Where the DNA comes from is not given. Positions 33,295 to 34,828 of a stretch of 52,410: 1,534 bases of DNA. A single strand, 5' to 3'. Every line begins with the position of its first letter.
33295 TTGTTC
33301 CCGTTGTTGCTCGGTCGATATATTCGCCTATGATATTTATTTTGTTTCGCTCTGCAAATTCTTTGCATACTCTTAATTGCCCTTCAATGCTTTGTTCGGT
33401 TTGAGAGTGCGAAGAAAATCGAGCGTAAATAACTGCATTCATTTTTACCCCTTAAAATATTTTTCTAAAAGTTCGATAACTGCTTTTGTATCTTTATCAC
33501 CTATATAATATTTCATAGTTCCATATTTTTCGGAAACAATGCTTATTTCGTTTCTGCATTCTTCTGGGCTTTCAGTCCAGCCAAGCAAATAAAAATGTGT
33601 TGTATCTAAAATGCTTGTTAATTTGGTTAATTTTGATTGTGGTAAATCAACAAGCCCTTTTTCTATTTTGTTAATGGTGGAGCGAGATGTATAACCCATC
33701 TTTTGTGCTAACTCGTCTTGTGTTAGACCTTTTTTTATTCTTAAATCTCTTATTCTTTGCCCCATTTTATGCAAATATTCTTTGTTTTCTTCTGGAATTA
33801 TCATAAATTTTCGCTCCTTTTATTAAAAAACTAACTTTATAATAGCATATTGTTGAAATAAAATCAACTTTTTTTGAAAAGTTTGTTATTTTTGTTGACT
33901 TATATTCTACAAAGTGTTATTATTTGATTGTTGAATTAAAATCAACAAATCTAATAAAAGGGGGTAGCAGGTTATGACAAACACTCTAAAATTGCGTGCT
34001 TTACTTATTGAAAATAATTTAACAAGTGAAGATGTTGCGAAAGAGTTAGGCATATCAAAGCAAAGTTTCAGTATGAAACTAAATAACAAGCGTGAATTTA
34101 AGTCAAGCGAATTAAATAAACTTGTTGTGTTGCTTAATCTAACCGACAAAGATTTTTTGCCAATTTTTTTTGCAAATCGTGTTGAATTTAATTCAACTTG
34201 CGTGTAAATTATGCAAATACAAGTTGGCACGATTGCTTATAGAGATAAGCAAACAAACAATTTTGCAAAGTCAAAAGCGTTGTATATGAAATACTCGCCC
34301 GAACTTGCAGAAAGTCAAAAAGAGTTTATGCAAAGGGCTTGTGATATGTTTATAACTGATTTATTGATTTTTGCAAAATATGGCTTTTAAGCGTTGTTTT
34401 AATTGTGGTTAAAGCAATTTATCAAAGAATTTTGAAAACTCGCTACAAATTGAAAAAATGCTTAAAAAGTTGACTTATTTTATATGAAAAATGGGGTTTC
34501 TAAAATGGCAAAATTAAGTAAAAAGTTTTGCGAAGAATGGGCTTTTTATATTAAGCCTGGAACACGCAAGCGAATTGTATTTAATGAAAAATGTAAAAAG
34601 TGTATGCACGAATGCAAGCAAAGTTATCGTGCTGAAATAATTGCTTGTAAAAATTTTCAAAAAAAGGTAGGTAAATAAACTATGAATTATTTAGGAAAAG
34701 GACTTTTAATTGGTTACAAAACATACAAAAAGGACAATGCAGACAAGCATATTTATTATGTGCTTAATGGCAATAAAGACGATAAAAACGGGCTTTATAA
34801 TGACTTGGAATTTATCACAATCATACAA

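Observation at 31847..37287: Compact integrated element: serine integrase + cI/Cro switch + rolling-circle Rep, with no structural or transfer genes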

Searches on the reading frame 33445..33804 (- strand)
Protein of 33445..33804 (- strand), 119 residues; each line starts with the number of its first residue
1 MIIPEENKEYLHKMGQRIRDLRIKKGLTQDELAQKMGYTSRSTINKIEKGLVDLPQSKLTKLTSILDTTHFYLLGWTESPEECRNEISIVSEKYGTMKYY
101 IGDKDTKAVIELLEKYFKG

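Call 4: search_protein_families(library=pfam, proteins=[window:33445-33804:-], max_evalue=0.01)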
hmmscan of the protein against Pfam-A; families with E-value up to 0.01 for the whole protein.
window:33445-33804:- (119 aa): 4 families
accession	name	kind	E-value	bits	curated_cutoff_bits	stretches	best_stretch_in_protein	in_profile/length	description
PF01381.28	HTH_3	-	3.2e-13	50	23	1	18-73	1-55/55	Helix-turn-helix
PF13560.12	HTH_31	-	1.1e-09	38.8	27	1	14-68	2-56/64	Helix-turn-helix domain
PF12844.13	HTH_19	-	2.8e-07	30.8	30.2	1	15-58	1-43/64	Helix-turn-helix domain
PF13443.12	HTH_26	-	0.0047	17.6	22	1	17-69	1-53/63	Cro/C1-type HTH DNA-binding domain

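Call 5: search_protein_families(library=phrogs, proteins=[window:33445-33804:-], max_evalue=0.01)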
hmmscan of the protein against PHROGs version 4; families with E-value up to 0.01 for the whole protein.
window:33445-33804:- (119 aa): 27 families (the best 25 are shown)
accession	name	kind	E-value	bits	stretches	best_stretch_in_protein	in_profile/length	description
phrog_8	-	transcription regulation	8e-18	66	1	5-82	68-144/346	transcriptional regulator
phrog_2967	-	transcription regulation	5.7e-14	53.2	1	8-90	5-84/225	transcriptional regulator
phrog_3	-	transcription regulation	1.3e-12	49.3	1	8-86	83-161/430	transcriptional repressor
phrog_4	-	transcription regulation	5e-10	39.9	1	13-100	132-217/400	transcriptional repressor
phrog_2439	-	transcription regulation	3e-09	37.2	1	15-75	9-68/367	transcriptional regulator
phrog_5823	-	transcription regulation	8.3e-09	36.1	1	13-81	6-74/404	transcriptional regulator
phrog_1373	-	transcription regulation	2.6e-07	31.8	1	7-53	59-102/166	transcriptional regulator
phrog_7950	-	transcription regulation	2.7e-07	31.5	1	16-50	10-43/68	transcriptional repressor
phrog_955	-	DNA, RNA and nucleotide metabolism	4.7e-07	30.7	1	6-67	17-77/142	HTH DNA binding protein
phrog_38027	-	transcription regulation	3.7e-06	28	1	17-69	72-123/143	transcriptional repressor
phrog_6288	-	unknown function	7.9e-06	26.7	1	10-54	26-69/322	-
phrog_2328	-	transcription regulation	9.6e-05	23.2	1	13-64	15-65/128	transcriptional repressor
phrog_7241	-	transcription regulation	0.00014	22.9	1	16-69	64-116/122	transcriptional regulator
phrog_2339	-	DNA, RNA and nucleotide metabolism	0.00027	21.9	1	12-66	24-78/98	HTH DNA binding protein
phrog_9908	-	DNA, RNA and nucleotide metabolism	0.00032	21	1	13-67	13-66/282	DNA binding protein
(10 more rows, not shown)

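Call 24: search_protein_families(library=ncbifam, proteins=[window:33445-33804:-], max_evalue=0.01)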
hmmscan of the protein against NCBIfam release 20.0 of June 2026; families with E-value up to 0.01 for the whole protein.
window:33445-33804:- (119 aa): 13 families
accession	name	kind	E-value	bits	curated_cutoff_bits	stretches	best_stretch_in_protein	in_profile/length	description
NF047948.1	male_kill_WMK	equivalog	3.5e-11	43.1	300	1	5-94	154-242/300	WO male-killing family protein Wmk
TIGR03070.1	couple_hipB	subfamily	6.4e-09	35.6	71.65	1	13-61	2-49/58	type II toxin-antitoxin system Y4mF family antitoxin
NF006015.0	PRK08154.1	subfamily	6.1e-07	28.9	204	1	5-78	22-94/314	anaerobic benzoate catabolism transcriptional regulator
TIGR00270.2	TIGR00270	equivalog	1.8e-06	27.8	110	1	10-63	72-124/159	multiprotein bridging factor aMBF1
NF041951.1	phage_RstR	subfamily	4.1e-06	27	80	1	14-97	3-84/108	RstR family transcriptional repressor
NF038139.1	Reg_Aceta_RamB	equivalog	2.9e-05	22.9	700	1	14-68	3-56/465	acetate metabolism transcriptional regulator RamB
NF007408.0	PRK09943.1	equivalog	5e-05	22.9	211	1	13-73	7-66/185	HTH-type transcriptional regulator PuuR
NF003055.0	PRK03975.1-2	equivalog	5.6e-05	22.9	122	1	10-49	9-46/140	putative transcriptional regulator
TIGR03830.1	CxxCG_CxxCG_HTH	subfamily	0.00035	20.4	61.8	1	14-67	66-117/127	type II TA system antitoxin MqsA family protein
NF007257.0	PRK09706.1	subfamily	0.00038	20.3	101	1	13-74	5-65/135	transcriptional repressor DicA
NF058600.1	TransRegSco1979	equivalog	0.00059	19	350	1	14-64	9-58/280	Sco1979 family transcriptional regulator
NF007271.0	PRK09726.1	equivalog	0.0041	17.1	79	1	17-67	16-62/88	type II toxin-antitoxin system antitoxin HipB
NF003162.0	PRK04140.1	equivalog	0.0084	15.2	263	1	14-69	127-181/317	transcriptional regulator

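Call 105: search_protein_families(library=padloc, proteins=[window:33445-33804:-], max_evalue=0.01)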
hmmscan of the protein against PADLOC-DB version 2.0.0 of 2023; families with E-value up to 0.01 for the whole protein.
window:33445-33804:- (119 aa): 18 families
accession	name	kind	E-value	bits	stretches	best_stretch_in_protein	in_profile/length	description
PDLC04142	capH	-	1.6e-08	33.6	1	11-96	4-82/103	capH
PDLC02926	HTH_VI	-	2e-08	32.4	1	14-82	2-69/92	-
PDLC03947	RmrA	-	5.5e-08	30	1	12-73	10-70/383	-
PDLC03664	Control_protein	-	1.4e-07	29.9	1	11-68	11-67/74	control protein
PDLC04775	PDC-M69A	-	1.4e-06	26.8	1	11-87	5-79/113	-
PDLC03951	RmrA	-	5.1e-06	23.7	1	15-76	10-70/400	-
PDLC03954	RmrA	-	7.6e-06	23.1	1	14-80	11-76/380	-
PDLC04760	PDC-M64C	-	2.1e-05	22.8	1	13-69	26-81/93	-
PDLC03949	RmrA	-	4.7e-05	20.4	1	16-74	5-62/363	-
PDLC03952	RmrA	-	0.00015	18.7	1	14-72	23-80/395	-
PDLC03665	Control_protein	-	0.00025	19.2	1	14-74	9-69/77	control protein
PDLC04759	PDC-M64B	-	0.00029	18.9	1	16-68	29-80/135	-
PDLC03953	RmrA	-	0.00035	17.9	1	13-70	5-61/373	-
PDLC03944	RmrA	-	0.0012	16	1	15-72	8-64/384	-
PDLC03946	RmrA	-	0.0014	15.5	1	16-82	5-68/357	-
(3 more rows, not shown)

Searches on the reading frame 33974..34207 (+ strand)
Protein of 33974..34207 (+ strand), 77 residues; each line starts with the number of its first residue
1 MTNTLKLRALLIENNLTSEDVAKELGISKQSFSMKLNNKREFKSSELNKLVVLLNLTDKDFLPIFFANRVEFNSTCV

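Call 4: search_protein_families(library=pfam, proteins=[window:33974-34207:+], max_evalue=0.01)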
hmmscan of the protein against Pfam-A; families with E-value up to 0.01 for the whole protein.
window:33974-34207:+ (77 aa): 8 families
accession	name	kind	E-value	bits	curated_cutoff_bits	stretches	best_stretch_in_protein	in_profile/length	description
PF05339.17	DUF739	-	2.8e-08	34.2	27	1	6-67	7-68/69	Protein of unknown function (DUF739)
PF12844.13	HTH_19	-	1.5e-07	31.6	30.2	1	6-60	3-57/64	Helix-turn-helix domain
PF13443.12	HTH_26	-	8.6e-07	29.6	22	1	6-61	1-57/63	Cro/C1-type HTH DNA-binding domain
PF01381.28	HTH_3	-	1.2e-05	25.7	23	1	7-57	1-51/55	Helix-turn-helix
PF04967.18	HTH_10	-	0.0012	19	23.1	1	16-38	24-46/53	HTH DNA binding domain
PF12802.13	MarR_2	-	0.0017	18.9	27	1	7-37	11-42/61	MarR family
PF13560.12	HTH_31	-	0.004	17.9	27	1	7-58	6-58/64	Helix-turn-helix domain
PF06892.16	Phage_CP76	-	0.0077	16.5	26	1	8-59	8-59/146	Phage regulatory protein CII (CP76)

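Call 5: search_protein_families(library=phrogs, proteins=[window:33974-34207:+], max_evalue=0.01)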
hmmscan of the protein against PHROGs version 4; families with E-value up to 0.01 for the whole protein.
window:33974-34207:+ (77 aa): 14 families
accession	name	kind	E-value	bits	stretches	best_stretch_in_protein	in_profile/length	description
phrog_4583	-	transcription regulation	1.6e-08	35.5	1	7-63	15-71/81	transcriptional repressor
phrog_3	-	transcription regulation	2.8e-08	34.9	1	1-72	87-153/430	transcriptional repressor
phrog_8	-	transcription regulation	1.1e-05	26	1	6-56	80-210/346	transcriptional regulator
phrog_1728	-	transcription regulation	3.6e-05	23.9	1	7-58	8-59/380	transcriptional regulator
phrog_2967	-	transcription regulation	7.9e-05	23.3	1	6-61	14-69/225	transcriptional regulator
phrog_2439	-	transcription regulation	8.9e-05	22.5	1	3-57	8-62/367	transcriptional regulator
phrog_7241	-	transcription regulation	0.00011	23.2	1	6-60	65-119/122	transcriptional regulator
phrog_2328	-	transcription regulation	0.00022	22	1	7-55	20-68/128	transcriptional repressor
phrog_1468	-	transcription regulation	0.00064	20.3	1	6-43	11-48/67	transcriptional repressor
phrog_4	-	transcription regulation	0.00099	19.2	1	6-61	140-191/400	transcriptional repressor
phrog_2538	-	head and packaging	0.0012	20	1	5-51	8-52/129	terminase small subunit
phrog_1373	-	transcription regulation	0.0052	17.8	1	7-43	68-104/166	transcriptional regulator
phrog_1337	-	DNA, RNA and nucleotide metabolism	0.0066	16.8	1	6-47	18-59/316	DNA binding protein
phrog_101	-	transcription regulation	0.008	16.9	1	18-69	38-89/203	CII-like transcriptional activator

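Call 24: search_protein_families(library=ncbifam, proteins=[window:33974-34207:+], max_evalue=0.01)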
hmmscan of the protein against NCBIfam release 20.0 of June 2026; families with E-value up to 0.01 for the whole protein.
window:33974-34207:+ (77 aa): 1 family
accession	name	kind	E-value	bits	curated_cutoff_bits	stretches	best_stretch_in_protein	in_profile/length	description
NF038310.1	lysogeny_AimR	equivalog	4.1e-05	22.8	70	1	13-57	7-51/365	AimR family lysis-lysogeny pheromone receptor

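Call 105: search_protein_families(library=padloc, proteins=[window:33974-34207:+], max_evalue=0.01)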
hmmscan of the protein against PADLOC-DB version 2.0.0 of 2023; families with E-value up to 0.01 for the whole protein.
window:33974-34207:+ (77 aa): 3 families
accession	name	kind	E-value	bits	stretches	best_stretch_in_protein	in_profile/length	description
PDLC03954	RmrA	-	0.00011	19.3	1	5-61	13-69/380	-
PDLC03944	RmrA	-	0.00037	17.7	1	6-60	10-64/384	-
PDLC04775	PDC-M69A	-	0.00038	18.9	1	7-60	12-65/113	-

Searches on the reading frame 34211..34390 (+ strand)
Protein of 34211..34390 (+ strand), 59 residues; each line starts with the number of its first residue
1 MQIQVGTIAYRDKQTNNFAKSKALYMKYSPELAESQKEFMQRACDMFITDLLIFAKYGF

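Call 4: search_protein_families(library=pfam, proteins=[window:34211-34390:+], max_evalue=0.01)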
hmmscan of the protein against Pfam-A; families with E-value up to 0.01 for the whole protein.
window:34211-34390:+ (59 aa): 0 families

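Call 5: search_protein_families(library=phrogs, proteins=[window:34211-34390:+], max_evalue=0.01)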
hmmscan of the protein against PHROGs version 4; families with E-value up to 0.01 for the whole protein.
window:34211-34390:+ (59 aa): 0 families

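Call 24: search_protein_families(library=ncbifam, proteins=[window:34211-34390:+], max_evalue=0.01)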
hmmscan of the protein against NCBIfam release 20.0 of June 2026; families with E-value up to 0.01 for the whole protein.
window:34211-34390:+ (59 aa): 0 families

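Call 87: search_protein_families(library=pfam, proteins=[window:34211-34390:+], max_evalue=1)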
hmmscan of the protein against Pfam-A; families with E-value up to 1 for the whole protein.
window:34211-34390:+ (59 aa): 1 family
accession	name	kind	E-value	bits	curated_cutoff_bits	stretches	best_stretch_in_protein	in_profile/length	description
PF16576.10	HlyD_D23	-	0.24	11.1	30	1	14-42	38-66/214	Barrel-sandwich domain of CusB or HlyD membrane-fusion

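Call 105: search_protein_families(library=padloc, proteins=[window:34211-34390:+], max_evalue=0.01)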
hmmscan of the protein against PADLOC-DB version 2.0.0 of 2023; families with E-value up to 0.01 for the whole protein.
window:34211-34390:+ (59 aa): 0 families

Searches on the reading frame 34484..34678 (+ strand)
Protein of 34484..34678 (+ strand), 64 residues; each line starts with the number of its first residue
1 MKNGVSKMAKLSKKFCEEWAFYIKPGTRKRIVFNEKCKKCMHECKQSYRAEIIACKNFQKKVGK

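Call 4: search_protein_families(library=pfam, proteins=[window:34484-34678:+], max_evalue=0.01)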
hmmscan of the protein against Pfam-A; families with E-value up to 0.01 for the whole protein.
window:34484-34678:+ (64 aa): 0 families

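Call 5: search_protein_families(library=phrogs, proteins=[window:34484-34678:+], max_evalue=0.01)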
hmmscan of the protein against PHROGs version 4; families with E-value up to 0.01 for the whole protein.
window:34484-34678:+ (64 aa): 0 families

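Call 24: search_protein_families(library=ncbifam, proteins=[window:34484-34678:+], max_evalue=0.01)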
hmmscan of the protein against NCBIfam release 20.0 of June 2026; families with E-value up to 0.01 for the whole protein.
window:34484-34678:+ (64 aa): 0 families

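Call 87: search_protein_families(library=pfam, proteins=[window:34484-34678:+], max_evalue=1)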
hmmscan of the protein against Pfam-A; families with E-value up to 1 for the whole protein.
window:34484-34678:+ (64 aa): 0 families

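Call 105: search_protein_families(library=padloc, proteins=[window:34484-34678:+], max_evalue=0.01)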
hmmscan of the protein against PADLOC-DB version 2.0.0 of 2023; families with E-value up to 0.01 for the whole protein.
window:34484-34678:+ (64 aa): 0 families
